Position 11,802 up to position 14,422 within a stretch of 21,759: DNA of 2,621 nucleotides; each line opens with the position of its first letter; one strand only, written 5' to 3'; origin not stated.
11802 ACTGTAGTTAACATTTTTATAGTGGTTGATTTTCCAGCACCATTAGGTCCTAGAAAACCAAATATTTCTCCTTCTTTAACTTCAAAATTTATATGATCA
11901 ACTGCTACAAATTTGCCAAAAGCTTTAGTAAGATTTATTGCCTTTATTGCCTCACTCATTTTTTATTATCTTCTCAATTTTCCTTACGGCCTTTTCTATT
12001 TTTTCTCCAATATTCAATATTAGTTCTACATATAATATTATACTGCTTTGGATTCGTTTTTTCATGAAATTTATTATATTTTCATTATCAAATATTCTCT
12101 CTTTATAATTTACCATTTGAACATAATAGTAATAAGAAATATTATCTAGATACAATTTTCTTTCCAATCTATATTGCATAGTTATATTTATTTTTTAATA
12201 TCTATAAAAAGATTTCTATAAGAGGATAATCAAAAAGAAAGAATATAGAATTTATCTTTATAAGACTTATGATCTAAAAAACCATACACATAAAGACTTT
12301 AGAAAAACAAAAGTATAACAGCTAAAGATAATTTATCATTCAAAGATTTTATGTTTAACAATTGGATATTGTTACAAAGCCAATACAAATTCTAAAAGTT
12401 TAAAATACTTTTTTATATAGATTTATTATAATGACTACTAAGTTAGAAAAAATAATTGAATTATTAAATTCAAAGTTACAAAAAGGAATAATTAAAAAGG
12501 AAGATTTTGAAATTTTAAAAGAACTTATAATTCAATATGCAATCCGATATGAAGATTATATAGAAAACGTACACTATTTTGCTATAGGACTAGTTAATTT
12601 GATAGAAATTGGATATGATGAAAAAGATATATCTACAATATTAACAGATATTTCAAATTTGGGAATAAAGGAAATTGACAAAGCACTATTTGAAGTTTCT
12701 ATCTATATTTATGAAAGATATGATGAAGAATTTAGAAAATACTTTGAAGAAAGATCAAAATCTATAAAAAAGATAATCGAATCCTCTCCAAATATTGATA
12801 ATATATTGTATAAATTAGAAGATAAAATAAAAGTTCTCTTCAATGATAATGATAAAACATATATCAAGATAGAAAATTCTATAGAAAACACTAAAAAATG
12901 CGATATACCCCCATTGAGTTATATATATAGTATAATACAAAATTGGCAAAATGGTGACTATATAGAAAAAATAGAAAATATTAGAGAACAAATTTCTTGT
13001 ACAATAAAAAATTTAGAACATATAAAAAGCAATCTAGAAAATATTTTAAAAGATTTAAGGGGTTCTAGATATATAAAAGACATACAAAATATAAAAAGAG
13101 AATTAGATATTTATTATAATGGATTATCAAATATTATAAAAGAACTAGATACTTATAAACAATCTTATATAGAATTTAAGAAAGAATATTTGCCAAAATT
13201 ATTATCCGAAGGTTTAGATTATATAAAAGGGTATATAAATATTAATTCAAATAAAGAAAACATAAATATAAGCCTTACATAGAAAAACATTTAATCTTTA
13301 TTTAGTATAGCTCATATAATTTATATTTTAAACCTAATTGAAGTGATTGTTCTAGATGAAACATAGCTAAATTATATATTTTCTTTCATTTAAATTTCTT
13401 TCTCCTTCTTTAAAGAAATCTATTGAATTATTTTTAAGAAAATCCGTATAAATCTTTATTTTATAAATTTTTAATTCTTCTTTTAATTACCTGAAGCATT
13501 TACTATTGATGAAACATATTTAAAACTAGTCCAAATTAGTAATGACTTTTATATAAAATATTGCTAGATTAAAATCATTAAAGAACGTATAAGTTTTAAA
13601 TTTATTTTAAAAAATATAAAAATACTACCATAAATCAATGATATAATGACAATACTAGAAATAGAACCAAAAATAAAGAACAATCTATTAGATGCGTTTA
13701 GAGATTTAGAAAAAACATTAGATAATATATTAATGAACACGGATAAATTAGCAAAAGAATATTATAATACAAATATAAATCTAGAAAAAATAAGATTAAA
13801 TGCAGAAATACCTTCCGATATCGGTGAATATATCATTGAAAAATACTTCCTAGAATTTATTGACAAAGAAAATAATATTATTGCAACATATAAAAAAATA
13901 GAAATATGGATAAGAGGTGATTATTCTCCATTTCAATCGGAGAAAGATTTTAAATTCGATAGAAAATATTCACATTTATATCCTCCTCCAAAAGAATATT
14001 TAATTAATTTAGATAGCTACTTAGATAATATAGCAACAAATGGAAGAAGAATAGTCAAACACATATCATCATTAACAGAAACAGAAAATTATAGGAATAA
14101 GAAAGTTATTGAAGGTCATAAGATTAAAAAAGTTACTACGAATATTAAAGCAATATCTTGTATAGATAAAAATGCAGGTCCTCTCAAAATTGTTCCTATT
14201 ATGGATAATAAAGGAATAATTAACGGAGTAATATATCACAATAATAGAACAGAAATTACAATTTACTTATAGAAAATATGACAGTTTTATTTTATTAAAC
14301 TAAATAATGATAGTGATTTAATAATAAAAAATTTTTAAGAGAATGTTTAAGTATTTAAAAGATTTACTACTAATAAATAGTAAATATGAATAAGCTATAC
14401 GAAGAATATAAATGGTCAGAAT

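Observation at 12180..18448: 6.3-kb island of five unclassifiable ORFs with two HExxH proteins and toxin debris: candidate novel conflict/defence module or decayed integrated element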

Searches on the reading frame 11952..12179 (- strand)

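Call 4: search_protein_families(library=pfam, proteins=[window:11952-12179:-], max_evalue=1)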
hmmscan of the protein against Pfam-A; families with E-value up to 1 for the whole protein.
window:11952-12179:- (75 aa): 0 families

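Call 5: search_protein_families(library=padloc, proteins=[window:11952-12179:-], max_evalue=1)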
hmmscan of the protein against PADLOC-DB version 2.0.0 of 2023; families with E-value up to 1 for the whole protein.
window:11952-12179:- (75 aa): 0 families

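Call 10: search_protein_families(library=ncbifam, proteins=[window:11952-12179:-], max_evalue=1)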
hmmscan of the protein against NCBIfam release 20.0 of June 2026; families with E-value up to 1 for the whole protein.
window:11952-12179:- (75 aa): 0 families

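Call 11: search_protein_families(library=phrogs, proteins=[window:11952-12179:-], max_evalue=1)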
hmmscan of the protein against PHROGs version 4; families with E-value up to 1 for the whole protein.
window:11952-12179:- (75 aa): 1 family
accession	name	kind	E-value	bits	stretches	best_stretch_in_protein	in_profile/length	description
phrog_3970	-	other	0.17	12.5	1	4-72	156-221/231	polynucleotide kinase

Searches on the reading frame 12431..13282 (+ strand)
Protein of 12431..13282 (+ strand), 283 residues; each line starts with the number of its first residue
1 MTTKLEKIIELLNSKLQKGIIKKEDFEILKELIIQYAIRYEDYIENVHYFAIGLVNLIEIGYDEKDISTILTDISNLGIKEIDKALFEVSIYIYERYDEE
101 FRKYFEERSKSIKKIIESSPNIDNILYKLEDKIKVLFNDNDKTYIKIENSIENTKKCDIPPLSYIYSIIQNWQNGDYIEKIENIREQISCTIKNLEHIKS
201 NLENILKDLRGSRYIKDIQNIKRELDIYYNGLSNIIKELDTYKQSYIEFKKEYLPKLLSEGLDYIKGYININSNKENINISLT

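Call 4: search_protein_families(library=pfam, proteins=[window:12431-13282:+], max_evalue=1)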
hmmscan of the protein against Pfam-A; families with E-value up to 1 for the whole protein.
window:12431-13282:+ (283 aa): 6 families
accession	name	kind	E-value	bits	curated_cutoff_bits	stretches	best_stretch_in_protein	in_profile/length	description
PF04108.17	ATG17_like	-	0.0023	17.9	43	1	176-237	28-91/355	Autophagy protein ATG17-like domain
PF06152.16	Phage_min_cap2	-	0.0027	17.1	26.3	1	38-138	32-129/366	Phage minor capsid protein 2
PF11279.13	DUF3080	-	0.0058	16.3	26.5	1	98-255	125-283/315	Protein of unknown function (DUF3080)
PF02259.29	FAT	-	0.034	13.8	24.2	1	168-211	192-230/343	FAT domain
PF02520.22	ANIS5_cation-bd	-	0.072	13.6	29.3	1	179-238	46-107/109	SXP/RAL-2 family protein Ani s 5-like, metal-binding domain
PF06248.19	Zw10_N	-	0.19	12.7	26.3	1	87-137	10-59/93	Centromere/kinetochore Zw10 N-terminal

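Call 5: search_protein_families(library=padloc, proteins=[window:12431-13282:+], max_evalue=1)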
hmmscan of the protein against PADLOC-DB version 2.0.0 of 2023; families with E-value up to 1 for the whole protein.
window:12431-13282:+ (283 aa): 0 families

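Call 10: search_protein_families(library=ncbifam, proteins=[window:12431-13282:+], max_evalue=1)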
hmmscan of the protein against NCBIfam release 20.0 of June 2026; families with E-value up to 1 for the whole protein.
window:12431-13282:+ (283 aa): 4 families
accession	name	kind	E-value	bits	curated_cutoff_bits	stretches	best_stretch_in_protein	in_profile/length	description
NF047515.1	SpiroCoCo_C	equivalog_domain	0.00075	18.7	125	1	94-209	183-258/313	SpiroCoCo family coiled-coil protein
NF011615.0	PRK15041.1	equivalog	0.012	14.3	947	1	181-243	87-147/554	methyl-accepting chemotaxis protein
NF001784.0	PRK00517.2-1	equivalog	0.035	13.6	244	1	56-131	20-93/290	50S ribosomal protein L11 methyltransferase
NF042955.1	Ppl_antiphage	equivalog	0.068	11.1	1000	1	178-279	462-562/882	anti-phage protein Ppl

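Call 11: search_protein_families(library=phrogs, proteins=[window:12431-13282:+], max_evalue=1)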
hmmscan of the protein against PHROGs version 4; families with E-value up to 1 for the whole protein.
window:12431-13282:+ (283 aa): 8 families
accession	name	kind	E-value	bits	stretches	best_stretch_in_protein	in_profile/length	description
phrog_5069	-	unknown function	0.043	14.8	1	104-154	7-56/80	-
phrog_4372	-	tail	0.07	11.5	1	64-200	520-661/1681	tail length tape measure protein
phrog_20058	-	unknown function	0.071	14.9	1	109-144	13-48/98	-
phrog_7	-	lysis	0.11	11.5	1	134-213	412-491/873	endolysin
phrog_19862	-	unknown function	0.18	13.2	0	239-260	14-35/58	-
phrog_13790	-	DNA, RNA and nucleotide metabolism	0.18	12.9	0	127-210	61-139/145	DNA ligase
phrog_17451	-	unknown function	0.22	12.4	1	69-149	80-161/178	-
phrog_4068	-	unknown function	0.38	12.6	0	185-244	6-56/89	-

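Call 59: list_cluster_members(proteins=[P0208, P0211, P0206, P0204, window:12431-13282:+, window:13646-14272:+, window:15635-17065:-, window:20664-21578:-])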
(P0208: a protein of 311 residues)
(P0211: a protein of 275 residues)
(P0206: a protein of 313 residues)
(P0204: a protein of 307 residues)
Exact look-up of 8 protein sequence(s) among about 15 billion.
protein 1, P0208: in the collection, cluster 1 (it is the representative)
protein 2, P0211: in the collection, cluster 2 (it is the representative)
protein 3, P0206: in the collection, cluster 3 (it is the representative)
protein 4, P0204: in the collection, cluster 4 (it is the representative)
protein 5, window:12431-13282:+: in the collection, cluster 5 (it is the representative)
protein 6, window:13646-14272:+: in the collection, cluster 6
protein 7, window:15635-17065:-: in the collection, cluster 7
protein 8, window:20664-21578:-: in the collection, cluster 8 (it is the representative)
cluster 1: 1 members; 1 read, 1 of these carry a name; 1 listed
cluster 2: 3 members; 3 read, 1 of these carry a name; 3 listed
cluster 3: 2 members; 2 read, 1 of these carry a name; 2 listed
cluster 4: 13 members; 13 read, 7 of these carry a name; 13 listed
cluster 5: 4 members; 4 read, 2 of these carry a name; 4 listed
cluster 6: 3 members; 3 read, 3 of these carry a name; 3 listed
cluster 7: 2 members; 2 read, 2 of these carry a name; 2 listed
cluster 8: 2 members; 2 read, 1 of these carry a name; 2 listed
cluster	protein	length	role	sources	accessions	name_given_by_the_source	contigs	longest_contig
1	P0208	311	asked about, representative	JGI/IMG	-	hypothetical protein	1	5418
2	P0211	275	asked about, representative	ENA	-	-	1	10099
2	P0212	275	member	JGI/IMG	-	hypothetical protein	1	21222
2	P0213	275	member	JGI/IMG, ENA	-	-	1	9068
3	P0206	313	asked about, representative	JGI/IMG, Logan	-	hypothetical protein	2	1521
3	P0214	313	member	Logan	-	-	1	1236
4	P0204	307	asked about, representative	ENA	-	-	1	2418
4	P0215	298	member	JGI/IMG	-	nitroreductase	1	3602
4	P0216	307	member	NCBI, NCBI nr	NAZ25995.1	MAG: hypothetical protein GU343_00425 [Nanoarchaeota archaeon] | hypothetical protein [Nanoarchaeota archaeon]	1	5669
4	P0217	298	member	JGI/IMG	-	nitroreductase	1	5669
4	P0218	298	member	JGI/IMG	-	nitroreductase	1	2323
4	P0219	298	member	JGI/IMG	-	nitroreductase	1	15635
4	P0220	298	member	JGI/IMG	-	nitroreductase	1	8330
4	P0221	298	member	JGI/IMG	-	nitroreductase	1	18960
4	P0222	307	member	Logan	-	-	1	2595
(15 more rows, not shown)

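Call 61: search_protein_families(library=pfam, proteins=[P0215], max_evalue=0.1)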
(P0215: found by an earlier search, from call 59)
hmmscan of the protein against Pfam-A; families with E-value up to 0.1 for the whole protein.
P0215 (298 aa): 0 families

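Call 74: find_related_loci(query=window:12431-13282:+, collection=viral_contigs, flank=5000)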
Query window:12431-13282:+ (283 aa) in viral_contigs; peptide patterns used: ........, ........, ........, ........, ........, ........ (x = any residue, [..] = any of these).
26 stretches matched a pattern, but none encodes a relative of the query by tblastn (E <= 1e-3).

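Call 95: search_solved_structures(query=window:12431-13282:+, max_evalue=1)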
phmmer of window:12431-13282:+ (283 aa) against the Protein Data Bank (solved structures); distinct sequences matched with E-value up to 1: 7.
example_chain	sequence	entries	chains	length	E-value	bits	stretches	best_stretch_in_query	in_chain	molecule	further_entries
4qjb_A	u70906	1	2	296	0.024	17.1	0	5-86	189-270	Haloacid dehalogenase-like hydrolase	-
2e9x_D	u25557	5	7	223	0.03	16.8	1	156-230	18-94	GINS complex subunit 4 | DNA replication complex GINS protein SLD5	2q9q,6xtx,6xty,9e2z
2eho_A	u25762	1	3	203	0.032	16.7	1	158-230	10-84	GINS complex subunit 4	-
8ok2_D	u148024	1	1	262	0.033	16.6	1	154-229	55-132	DNA replication complex GINS protein SLD5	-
8b9d_G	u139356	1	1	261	0.035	16.6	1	154-229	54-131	DNA replication complex GINS protein SLD5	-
7pfo_G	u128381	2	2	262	0.035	16.6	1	154-229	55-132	DNA replication complex GINS protein SLD5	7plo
8q6o_Q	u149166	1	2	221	0.43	13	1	159-231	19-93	DNA replication complex GINS protein SLD5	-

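Call 98: search_solved_structures(query=A6, max_evalue=1, show_alignments=1)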
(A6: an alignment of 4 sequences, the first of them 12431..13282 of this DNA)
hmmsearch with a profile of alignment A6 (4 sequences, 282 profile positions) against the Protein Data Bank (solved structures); distinct sequences matched with E-value up to 1: 11.
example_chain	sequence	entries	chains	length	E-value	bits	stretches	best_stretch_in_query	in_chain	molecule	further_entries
5k7v_A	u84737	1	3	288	0.037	16.3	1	146-223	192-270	Designed protein HR00C3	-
3g67_A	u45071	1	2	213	0.13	14.5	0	170-240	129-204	Methyl-accepting chemotaxis protein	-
3atp_A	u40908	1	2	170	0.31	13.3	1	181-240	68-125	Methyl-accepting chemotaxis protein I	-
2d4u_A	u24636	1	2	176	0.34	13.1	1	181-240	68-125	Methyl-accepting chemotaxis protein I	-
2eho_A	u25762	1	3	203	0.51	12.6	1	166-236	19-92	GINS complex subunit 4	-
2e9x_D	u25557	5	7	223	0.61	12.3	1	166-236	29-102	GINS complex subunit 4 | DNA replication complex GINS protein SLD5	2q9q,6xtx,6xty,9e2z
8c5v_I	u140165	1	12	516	0.8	11.9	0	182-240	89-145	Methyl-accepting chemotaxis protein I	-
8ok2_D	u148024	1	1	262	0.83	11.9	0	166-236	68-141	DNA replication complex GINS protein SLD5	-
8b9d_G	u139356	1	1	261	0.83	11.9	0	166-236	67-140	DNA replication complex GINS protein SLD5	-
7pfo_G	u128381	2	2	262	0.84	11.8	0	166-236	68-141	DNA replication complex GINS protein SLD5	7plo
6s1k_E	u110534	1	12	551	0.92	11.7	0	182-240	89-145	Methyl-accepting chemotaxis protein I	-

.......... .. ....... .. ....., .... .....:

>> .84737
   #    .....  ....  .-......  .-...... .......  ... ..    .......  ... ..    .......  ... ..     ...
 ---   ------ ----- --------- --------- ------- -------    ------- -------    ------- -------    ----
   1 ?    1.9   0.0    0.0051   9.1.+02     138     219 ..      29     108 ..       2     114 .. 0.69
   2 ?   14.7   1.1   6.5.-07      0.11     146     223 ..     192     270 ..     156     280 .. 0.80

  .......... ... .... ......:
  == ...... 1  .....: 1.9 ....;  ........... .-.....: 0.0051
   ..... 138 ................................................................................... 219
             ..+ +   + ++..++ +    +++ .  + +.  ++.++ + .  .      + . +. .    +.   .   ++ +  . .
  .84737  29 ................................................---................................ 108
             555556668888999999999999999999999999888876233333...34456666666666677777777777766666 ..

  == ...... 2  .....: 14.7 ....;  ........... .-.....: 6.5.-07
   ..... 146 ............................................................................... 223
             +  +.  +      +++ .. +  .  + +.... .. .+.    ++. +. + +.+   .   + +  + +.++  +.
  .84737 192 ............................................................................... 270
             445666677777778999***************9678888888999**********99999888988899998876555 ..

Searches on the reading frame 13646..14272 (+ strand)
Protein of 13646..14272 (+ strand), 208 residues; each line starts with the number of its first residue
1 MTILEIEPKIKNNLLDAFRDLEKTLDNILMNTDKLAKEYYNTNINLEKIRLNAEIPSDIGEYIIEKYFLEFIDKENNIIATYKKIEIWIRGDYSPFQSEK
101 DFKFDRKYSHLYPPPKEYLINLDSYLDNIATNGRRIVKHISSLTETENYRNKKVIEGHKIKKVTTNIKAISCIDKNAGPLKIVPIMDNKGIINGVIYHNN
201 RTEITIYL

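Call 4: search_protein_families(library=pfam, proteins=[window:13646-14272:+], max_evalue=1)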
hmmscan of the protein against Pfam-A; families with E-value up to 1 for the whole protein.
window:13646-14272:+ (208 aa): 0 families

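Call 5: search_protein_families(library=padloc, proteins=[window:13646-14272:+], max_evalue=1)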
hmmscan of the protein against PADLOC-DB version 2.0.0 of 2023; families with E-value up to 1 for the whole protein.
window:13646-14272:+ (208 aa): 0 families

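Call 10: search_protein_families(library=ncbifam, proteins=[window:13646-14272:+], max_evalue=1)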
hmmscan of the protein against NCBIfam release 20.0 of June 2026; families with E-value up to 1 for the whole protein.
window:13646-14272:+ (208 aa): 0 families

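Call 11: search_protein_families(library=phrogs, proteins=[window:13646-14272:+], max_evalue=1)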
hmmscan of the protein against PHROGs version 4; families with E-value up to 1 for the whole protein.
window:13646-14272:+ (208 aa): 4 families
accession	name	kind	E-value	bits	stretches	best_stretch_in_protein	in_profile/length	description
phrog_20300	-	unknown function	0.012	17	1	97-135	29-67/72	-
phrog_24379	-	unknown function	0.12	13.7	1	32-89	20-73/111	-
phrog_35945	-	unknown function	0.16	12.7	0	34-77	56-98/164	-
phrog_26811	-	unknown function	0.56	11.6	0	138-183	57-101/104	-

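Call 61: search_protein_families(library=pfam, proteins=[P0215], max_evalue=0.1)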
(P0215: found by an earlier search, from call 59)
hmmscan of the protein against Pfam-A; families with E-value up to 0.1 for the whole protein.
P0215 (298 aa): 0 families

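Call 96: search_solved_structures(query=window:13646-14272:+, max_evalue=1)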
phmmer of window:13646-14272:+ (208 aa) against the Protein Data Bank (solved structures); distinct sequences matched with E-value up to 1: 0.
